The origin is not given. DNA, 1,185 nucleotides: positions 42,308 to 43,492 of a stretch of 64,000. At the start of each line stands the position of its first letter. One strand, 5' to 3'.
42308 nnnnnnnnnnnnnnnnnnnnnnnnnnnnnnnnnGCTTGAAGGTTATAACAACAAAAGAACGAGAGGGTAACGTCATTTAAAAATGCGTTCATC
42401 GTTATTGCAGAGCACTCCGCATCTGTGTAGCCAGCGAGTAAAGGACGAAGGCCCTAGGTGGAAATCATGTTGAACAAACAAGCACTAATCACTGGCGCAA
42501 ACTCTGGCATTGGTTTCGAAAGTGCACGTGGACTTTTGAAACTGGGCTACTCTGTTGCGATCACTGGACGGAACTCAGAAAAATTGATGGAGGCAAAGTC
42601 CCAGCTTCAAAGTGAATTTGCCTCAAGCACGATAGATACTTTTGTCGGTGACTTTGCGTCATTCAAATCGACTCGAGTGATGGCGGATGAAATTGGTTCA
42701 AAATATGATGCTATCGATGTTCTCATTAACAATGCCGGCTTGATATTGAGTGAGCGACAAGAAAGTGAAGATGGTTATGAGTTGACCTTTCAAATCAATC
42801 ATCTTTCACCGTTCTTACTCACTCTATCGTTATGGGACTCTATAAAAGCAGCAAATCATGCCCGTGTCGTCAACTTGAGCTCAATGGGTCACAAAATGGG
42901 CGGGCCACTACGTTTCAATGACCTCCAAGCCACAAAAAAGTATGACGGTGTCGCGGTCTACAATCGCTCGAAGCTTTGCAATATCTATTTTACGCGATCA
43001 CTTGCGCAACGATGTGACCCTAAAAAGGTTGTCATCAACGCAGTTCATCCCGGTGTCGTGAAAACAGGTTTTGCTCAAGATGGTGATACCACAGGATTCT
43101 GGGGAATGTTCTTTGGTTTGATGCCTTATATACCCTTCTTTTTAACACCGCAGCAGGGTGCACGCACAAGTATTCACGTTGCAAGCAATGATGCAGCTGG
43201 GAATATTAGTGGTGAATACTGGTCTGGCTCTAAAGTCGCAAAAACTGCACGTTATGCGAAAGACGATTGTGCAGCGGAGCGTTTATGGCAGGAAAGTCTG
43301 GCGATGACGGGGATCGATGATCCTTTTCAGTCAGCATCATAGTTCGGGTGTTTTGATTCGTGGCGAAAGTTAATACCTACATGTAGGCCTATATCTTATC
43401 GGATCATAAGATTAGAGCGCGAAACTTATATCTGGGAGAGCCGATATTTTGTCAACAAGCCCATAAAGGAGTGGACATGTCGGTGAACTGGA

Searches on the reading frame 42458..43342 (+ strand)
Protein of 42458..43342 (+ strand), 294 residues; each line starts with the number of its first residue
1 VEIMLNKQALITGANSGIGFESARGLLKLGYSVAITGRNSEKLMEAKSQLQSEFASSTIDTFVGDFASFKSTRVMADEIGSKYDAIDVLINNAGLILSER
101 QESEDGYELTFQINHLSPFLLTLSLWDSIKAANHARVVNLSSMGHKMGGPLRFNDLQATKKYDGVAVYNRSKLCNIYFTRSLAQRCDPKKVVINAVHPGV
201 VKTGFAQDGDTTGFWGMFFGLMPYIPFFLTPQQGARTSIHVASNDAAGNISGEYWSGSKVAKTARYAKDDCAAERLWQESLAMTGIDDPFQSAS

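Call 28: search_protein_families(library=ncbifam, proteins=[window:42458-43342:+], max_evalue=1e-10)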
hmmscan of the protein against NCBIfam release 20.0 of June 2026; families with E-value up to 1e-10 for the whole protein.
window:42458-43342:+ (294 aa): 123 families (the best 25 are shown)
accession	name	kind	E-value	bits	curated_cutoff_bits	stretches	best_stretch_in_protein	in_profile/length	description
NF004846.0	PRK06197.1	subfamily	3.8e-55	187.3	268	1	7-286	17-302/306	oxidoreductase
NF004845.0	PRK06196.1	subfamily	1.5e-48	165.8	414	1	7-287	30-316/320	oxidoreductase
NF004513.0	PRK05854.1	subfamily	1.2e-37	129.6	282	1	6-210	15-220/314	SDR family oxidoreductase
NF005559.1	PRK07231.1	subfamily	2.4e-30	105.8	215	1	6-208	4-193/249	glucose 1-dehydrogenase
NF006693.0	PRK09242.1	equivalog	5.1e-26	91.4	328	1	6-206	10-199/258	SDR family oxidoreductase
NF009466.0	PRK12826.1-2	subfamily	3.5e-24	85.6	222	1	6-208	3-194/248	3-oxoacyl-ACP reductase FabG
NF005594.0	PRK07326.1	equivalog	4.8e-24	85.2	271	1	3-209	3-194/237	SDR family oxidoreductase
NF006070.0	PRK08213.1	subfamily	8.8e-23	81.1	279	1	7-205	13-203/259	gluconate 5-dehydrogenase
NF005075.0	PRK06500.1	equivalog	1.3e-22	80.4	336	1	1-207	1-189/249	SDR family oxidoreductase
NF009093.0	PRK12429.1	subfamily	3.4e-22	79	258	1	5-206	4-192/259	3-hydroxybutyrate dehydrogenase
NF009464.0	PRK12824.1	subfamily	3.5e-22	79.2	269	1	6-207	2-191/245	3-oxoacyl-ACP reductase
TIGR01289.1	LPOR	equivalog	1.2e-21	77.5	331.35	1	8-136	5-137/315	protochlorophyllide reductase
TIGR01963.1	PHB_DH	subfamily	2.7e-21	76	307.05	1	7-205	2-187/255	3-hydroxybutyrate dehydrogenase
NF009386.0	PRK12745.1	equivalog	5.1e-21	74.9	250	1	6-206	5-201/259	3-ketoacyl-ACP reductase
TIGR01830.1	3oxo_ACP_reduc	equivalog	1.5e-20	73.9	297.75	1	9-206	1-186/239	3-oxoacyl-[acyl-carrier-protein] reductase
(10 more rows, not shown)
